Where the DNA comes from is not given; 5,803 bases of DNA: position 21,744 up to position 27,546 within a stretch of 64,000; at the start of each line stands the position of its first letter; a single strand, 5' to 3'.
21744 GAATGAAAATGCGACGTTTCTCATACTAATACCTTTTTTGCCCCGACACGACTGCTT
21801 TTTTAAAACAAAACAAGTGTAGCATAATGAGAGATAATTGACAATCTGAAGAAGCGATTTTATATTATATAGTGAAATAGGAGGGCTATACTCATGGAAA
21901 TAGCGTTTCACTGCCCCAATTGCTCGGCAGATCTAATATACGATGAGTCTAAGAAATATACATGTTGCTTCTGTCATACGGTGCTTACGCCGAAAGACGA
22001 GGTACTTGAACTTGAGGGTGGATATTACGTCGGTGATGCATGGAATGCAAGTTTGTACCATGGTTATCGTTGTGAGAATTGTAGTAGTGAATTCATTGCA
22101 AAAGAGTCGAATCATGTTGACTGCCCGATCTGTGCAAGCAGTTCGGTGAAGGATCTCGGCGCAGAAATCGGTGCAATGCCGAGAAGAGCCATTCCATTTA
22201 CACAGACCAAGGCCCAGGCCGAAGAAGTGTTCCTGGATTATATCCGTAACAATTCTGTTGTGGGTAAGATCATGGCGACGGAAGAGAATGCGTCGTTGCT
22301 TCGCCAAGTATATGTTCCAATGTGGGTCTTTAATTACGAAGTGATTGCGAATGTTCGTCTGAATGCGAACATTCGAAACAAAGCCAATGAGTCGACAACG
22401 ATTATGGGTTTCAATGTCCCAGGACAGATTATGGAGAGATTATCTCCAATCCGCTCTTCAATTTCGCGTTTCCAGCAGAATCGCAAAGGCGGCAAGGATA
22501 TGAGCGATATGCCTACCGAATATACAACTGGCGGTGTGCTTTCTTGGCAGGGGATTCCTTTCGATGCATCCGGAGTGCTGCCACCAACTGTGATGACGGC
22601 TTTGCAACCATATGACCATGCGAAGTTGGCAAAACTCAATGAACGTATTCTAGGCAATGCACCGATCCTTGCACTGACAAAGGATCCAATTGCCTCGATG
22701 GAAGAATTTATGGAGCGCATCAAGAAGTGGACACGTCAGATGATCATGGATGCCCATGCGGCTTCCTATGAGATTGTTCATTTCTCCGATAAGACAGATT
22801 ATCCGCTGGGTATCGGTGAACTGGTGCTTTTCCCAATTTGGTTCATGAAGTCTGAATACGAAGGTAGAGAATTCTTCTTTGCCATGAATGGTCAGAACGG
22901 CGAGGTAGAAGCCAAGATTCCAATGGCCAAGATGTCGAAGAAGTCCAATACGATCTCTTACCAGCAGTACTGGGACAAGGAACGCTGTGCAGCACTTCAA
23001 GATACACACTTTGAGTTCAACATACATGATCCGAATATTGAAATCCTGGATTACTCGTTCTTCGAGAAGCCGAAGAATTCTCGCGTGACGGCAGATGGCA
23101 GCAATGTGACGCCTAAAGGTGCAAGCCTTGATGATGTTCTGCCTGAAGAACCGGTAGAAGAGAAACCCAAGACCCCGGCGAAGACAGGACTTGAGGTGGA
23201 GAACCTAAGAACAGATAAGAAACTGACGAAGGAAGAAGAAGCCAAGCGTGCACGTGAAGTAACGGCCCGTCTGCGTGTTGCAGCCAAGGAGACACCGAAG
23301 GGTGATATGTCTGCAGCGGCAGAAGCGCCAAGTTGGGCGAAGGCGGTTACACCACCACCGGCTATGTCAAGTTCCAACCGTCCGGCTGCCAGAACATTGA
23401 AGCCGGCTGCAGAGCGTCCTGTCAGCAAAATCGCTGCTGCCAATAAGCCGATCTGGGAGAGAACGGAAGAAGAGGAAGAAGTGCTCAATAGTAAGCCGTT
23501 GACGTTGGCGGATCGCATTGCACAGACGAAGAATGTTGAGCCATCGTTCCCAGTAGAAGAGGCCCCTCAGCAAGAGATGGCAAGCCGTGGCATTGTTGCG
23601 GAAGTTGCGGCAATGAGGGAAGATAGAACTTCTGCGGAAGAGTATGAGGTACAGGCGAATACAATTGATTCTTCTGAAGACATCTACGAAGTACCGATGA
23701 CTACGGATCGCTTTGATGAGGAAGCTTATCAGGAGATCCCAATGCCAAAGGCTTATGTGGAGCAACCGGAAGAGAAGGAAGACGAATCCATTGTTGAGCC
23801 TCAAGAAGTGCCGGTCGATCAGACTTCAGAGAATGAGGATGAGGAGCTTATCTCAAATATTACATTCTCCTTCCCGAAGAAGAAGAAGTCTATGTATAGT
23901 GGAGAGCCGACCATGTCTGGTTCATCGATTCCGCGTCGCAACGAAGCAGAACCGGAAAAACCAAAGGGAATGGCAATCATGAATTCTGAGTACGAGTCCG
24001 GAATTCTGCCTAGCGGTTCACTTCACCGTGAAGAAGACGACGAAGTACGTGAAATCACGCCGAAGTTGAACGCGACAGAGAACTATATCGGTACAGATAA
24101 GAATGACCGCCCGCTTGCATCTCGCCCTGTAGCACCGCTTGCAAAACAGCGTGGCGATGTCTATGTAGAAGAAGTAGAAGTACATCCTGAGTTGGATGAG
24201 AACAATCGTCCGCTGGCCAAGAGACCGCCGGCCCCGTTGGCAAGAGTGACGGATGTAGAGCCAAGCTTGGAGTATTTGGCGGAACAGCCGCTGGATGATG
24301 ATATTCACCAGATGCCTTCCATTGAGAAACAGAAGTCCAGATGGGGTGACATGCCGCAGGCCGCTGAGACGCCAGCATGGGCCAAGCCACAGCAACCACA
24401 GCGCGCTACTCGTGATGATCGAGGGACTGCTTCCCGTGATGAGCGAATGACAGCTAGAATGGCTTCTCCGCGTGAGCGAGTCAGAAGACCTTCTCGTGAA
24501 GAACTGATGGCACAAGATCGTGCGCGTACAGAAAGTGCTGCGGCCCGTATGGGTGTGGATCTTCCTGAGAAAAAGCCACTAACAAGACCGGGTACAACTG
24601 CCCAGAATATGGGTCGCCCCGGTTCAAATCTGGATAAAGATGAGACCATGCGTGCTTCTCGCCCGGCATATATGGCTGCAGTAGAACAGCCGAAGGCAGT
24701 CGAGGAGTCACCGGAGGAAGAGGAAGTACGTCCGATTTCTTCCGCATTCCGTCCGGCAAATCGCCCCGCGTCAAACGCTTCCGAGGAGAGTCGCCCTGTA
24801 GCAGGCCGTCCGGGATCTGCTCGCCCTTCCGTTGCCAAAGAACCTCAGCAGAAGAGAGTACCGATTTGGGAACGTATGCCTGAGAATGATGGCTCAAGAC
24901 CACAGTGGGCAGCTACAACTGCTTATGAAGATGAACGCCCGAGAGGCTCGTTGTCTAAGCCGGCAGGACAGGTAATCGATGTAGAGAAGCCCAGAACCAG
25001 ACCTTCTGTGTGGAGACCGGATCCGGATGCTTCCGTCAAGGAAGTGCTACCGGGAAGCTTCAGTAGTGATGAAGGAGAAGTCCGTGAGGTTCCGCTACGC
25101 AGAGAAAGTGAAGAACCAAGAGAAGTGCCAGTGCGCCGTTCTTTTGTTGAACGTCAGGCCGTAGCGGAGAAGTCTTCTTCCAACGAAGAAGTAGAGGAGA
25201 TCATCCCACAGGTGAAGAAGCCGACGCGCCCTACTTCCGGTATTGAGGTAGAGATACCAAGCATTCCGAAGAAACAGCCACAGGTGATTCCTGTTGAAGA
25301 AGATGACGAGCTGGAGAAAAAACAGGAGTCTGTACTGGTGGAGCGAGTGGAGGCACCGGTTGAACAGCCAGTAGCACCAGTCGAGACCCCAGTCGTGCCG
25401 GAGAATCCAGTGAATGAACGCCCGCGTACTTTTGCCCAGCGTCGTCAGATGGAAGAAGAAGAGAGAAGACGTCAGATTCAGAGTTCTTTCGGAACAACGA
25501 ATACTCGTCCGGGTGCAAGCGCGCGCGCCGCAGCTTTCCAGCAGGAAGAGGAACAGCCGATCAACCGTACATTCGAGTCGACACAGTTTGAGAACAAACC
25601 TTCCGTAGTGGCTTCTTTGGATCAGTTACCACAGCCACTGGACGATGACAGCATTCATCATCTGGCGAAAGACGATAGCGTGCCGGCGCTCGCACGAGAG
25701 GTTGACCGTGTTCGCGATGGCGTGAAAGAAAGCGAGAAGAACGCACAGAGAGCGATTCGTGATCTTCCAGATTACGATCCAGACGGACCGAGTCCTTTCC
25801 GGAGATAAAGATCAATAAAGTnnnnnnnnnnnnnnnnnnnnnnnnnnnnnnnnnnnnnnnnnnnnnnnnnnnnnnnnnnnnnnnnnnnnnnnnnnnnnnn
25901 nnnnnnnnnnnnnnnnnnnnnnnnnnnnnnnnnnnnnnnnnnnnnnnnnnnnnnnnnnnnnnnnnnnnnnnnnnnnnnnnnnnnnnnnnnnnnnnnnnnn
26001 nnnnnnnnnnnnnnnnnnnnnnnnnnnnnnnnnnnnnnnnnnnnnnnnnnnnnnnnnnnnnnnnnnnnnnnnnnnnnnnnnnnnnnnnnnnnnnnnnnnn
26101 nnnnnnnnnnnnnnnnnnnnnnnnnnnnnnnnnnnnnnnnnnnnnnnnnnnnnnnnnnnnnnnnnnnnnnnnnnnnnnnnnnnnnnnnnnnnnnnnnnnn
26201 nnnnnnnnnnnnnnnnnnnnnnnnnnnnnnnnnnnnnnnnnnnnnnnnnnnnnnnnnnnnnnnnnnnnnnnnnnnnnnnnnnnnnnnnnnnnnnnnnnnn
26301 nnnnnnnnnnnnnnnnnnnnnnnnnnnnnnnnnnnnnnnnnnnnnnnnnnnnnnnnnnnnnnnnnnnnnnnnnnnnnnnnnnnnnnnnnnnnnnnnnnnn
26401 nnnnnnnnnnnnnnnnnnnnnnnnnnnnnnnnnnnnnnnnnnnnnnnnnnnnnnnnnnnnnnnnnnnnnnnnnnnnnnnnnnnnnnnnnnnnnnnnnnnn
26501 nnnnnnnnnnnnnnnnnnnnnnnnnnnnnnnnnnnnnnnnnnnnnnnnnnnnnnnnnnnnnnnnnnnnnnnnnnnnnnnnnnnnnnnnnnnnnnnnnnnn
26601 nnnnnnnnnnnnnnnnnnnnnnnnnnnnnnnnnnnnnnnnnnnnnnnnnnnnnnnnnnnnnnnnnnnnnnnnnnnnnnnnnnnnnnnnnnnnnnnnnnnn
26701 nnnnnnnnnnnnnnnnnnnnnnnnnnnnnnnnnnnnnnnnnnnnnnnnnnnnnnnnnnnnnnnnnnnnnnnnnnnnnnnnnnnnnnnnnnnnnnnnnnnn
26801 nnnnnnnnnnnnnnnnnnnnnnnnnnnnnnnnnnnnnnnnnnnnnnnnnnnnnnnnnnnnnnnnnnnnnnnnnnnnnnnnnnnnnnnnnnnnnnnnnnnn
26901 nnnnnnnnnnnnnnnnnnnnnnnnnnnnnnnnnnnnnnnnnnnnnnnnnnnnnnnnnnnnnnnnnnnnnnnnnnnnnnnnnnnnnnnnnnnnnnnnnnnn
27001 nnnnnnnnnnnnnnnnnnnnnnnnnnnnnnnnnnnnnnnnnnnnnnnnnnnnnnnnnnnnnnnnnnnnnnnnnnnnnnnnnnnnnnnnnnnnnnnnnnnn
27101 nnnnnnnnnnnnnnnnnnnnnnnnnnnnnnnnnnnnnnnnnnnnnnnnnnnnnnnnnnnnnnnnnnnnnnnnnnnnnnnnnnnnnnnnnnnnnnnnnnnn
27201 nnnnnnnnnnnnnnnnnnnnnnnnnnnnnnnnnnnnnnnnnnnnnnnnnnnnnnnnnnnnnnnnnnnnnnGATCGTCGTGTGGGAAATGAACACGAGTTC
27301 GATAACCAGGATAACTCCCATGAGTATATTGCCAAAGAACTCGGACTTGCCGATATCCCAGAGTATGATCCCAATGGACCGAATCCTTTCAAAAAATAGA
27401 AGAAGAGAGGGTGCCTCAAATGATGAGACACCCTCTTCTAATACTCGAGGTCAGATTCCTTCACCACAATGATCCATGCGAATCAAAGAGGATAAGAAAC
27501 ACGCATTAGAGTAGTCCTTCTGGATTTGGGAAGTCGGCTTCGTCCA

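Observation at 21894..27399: Two soluble paralogs of the same zinc-ribbon family share a C-terminal Y-D-P-[DN]-G-P-x-P-F-[RK][RK] tail; one carries a ~900-aa low-complexity region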

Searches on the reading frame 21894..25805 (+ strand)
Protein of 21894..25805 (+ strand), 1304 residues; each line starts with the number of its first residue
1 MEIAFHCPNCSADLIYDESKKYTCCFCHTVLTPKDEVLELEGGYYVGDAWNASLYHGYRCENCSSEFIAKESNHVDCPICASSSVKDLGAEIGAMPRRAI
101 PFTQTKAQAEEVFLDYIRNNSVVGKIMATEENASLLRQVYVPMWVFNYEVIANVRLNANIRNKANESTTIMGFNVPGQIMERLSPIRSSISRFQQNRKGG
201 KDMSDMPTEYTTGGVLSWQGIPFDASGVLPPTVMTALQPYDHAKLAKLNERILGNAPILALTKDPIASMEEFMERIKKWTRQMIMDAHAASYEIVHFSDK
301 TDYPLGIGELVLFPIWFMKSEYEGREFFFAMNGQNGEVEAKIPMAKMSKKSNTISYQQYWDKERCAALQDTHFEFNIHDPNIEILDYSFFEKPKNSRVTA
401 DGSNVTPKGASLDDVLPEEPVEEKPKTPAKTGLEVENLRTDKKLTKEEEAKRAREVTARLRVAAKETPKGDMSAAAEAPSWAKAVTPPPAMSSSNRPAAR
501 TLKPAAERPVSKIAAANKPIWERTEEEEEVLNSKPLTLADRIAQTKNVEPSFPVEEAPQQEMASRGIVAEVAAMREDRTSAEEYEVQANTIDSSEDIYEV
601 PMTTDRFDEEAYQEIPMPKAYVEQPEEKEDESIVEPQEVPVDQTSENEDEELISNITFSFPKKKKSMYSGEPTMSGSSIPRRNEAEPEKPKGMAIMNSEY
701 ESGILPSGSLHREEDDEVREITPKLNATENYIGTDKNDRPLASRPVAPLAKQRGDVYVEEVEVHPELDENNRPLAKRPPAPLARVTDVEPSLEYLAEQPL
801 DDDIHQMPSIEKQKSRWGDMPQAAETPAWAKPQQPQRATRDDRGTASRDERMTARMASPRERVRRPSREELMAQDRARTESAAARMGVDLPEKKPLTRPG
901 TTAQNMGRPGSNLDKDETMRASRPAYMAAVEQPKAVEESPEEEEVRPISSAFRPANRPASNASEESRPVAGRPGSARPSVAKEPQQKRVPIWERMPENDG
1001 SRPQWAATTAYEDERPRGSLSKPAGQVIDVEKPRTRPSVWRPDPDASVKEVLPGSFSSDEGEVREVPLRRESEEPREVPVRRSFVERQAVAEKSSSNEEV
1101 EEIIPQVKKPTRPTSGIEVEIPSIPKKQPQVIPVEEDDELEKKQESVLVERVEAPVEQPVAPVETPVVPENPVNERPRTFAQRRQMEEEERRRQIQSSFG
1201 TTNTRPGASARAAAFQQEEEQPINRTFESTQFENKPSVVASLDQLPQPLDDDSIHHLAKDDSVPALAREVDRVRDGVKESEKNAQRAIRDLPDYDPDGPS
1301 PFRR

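Call 3: search_protein_families(library=pfam, proteins=[window:21894-25805:+], max_evalue=1)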
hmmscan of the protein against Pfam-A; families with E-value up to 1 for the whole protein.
window:21894-25805:+ (1304 aa): 0 families

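Call 4: search_protein_families(library=ncbifam, proteins=[window:21894-25805:+], max_evalue=1)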
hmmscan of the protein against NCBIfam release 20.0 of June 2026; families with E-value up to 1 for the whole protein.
window:21894-25805:+ (1304 aa): 0 families

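Call 88: search_protein_families(library=padloc, proteins=[window:21894-25805:+], max_evalue=0.01)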
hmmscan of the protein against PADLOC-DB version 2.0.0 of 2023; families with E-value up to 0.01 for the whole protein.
window:21894-25805:+ (1304 aa): 0 families

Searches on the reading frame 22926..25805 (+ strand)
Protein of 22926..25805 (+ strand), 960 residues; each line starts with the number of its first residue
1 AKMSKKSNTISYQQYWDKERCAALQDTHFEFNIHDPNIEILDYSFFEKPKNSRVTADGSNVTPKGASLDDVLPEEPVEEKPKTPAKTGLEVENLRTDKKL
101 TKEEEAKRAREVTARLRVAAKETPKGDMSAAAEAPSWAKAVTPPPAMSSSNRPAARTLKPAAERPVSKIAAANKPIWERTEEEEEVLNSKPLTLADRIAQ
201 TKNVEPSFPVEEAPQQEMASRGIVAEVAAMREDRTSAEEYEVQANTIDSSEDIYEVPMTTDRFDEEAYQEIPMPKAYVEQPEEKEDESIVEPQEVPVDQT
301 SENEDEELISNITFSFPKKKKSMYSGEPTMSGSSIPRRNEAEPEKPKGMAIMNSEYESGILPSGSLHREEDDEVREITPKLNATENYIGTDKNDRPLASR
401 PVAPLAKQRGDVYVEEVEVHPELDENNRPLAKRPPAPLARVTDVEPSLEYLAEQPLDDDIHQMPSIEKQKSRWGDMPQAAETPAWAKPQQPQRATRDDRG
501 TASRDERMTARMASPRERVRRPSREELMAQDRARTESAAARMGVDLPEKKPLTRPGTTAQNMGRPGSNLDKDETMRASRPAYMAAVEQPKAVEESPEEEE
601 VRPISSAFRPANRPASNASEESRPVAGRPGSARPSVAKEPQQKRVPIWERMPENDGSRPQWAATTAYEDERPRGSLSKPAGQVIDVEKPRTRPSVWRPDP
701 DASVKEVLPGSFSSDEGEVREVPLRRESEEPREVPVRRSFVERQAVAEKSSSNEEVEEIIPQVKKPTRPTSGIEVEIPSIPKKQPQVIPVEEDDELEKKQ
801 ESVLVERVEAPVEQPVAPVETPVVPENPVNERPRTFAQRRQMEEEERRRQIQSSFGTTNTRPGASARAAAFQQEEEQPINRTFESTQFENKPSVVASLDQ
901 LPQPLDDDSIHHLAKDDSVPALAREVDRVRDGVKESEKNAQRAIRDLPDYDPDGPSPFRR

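Call 71: predict_structure(alignment_id=A6)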
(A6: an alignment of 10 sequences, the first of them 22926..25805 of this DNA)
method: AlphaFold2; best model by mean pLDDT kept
length: 960 residues; sequences in the alignment: 10
mean_pLDDT: 45.3   pTM: 0.31
mean pLDDT of the five models: 45.3, 43.5, 42.6, 39.8, 37.3
residues with pLDDT >= 90: 6; 70-90: 87; 50-70: 113; < 50: 754
segments of 3 or more residues with pLDDT < 50: 1-12, 21-24, 26-30, 42-44, 50-74, 77-97, 123-344, 346-390, 402-423, 437-447, 455-486, 488-519, 542-642, 653-670, 673-688, 690-831, 856-884, 892-894
pLDDT, mean of each block of 10 residues (from residue 1): 35 50 47 58 52 39 39 44 39 49 83 81 45 39 41 40 38 40 41 44 41 40 39 41 37 38 42 40 42 41 41 38 37 34 41 38 36 40 40 63 41 38 60 56 47 51 39 40 41 36 37 40 77 70 43 38 36 39 36 38 37 36 39 37 53 42 35 42 44 39 39 36 37 36 34 35 36 40 41 39 36 35 40 79 89 55 35 41 48 50 68 54 63 83 76 68
secondary structure, 60 per line:
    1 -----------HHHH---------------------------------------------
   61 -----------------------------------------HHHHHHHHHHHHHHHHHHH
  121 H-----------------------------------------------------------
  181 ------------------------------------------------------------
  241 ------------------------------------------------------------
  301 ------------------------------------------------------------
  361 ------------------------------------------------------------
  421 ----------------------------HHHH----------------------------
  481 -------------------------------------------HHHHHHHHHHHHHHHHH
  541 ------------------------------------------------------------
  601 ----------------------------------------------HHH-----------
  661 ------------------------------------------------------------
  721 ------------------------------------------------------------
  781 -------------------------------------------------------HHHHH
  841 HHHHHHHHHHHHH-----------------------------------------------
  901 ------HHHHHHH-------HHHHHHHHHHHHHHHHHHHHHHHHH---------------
elements in order (helices of 4 or more, strands of 3 or more residues): H12-15 H102-121 H449-452 H524-540 H836-853 H907-913 H921-945

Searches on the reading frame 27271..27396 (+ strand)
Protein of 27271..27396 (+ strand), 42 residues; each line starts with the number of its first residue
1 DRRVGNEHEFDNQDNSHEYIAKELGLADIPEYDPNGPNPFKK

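Call 29: find_homologous_proteins(query=A3, max_evalue=10)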
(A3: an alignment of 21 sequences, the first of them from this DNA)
Query A3 (21 sequences) (42 aa, profile of the alignment): 4 proteins with E <= 10 among 272 candidates.
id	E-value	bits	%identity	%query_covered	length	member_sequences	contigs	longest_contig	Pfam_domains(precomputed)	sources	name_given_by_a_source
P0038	6.8e-18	82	67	100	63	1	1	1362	-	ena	-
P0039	7.4e-10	57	65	62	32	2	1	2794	-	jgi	jgi:hypothetical protein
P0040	1.3e-8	53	39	74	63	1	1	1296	-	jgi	-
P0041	5.1e-1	28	53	71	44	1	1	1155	-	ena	-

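Call 40: search_protein_representatives(alignment_id=A4)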
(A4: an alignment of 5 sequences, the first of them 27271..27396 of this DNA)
Query: 5 sequences, 42 profile positions. Proteins with E-value up to 0.001 (for the whole library): 19; up to 1e-10: 4; up to 1e-30: 0. The best 19 are listed.
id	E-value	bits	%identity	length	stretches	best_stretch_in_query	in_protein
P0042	2.8e-24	101.0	-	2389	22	11-31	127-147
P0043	3.4e-18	81.5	-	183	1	1-42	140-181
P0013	1.3e-12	63.6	-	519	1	1-42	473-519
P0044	3.6e-11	59.0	-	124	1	2-42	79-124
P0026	9.4e-10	54.5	-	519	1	2-42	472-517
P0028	1.1e-09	54.2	-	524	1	1-42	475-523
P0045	3.2e-09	52.8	-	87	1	1-41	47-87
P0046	3.8e-09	52.5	-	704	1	1-41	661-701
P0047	3.5e-08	49.4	-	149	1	1-41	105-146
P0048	5.6e-08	48.8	-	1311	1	1-42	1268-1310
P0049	1.9e-07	47.1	-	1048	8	21-35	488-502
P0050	2.2e-07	46.9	-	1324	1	1-41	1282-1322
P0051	1.3e-06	44.4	-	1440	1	1-41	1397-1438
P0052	3.0e-06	43.3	-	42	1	11-42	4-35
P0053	1.4e-05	41.1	-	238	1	1-41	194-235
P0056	6.0e-04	35.9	-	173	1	20-42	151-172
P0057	8.7e-04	35.4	-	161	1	26-42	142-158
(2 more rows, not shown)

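Call 44: search_protein_families(library=pfam, proteins=[P0056, P0057], max_evalue=0.1)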
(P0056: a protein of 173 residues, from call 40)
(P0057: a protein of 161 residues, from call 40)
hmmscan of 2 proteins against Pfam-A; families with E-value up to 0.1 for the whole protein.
P0056 (173 aa): 0 families

P0057 (161 aa): 0 families

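Call 50: search_protein_families(library=ncbifam, proteins=[P0056], max_evalue=0.1)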
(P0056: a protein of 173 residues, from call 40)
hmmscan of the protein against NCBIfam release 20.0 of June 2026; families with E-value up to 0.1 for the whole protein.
P0056 (173 aa): 0 families
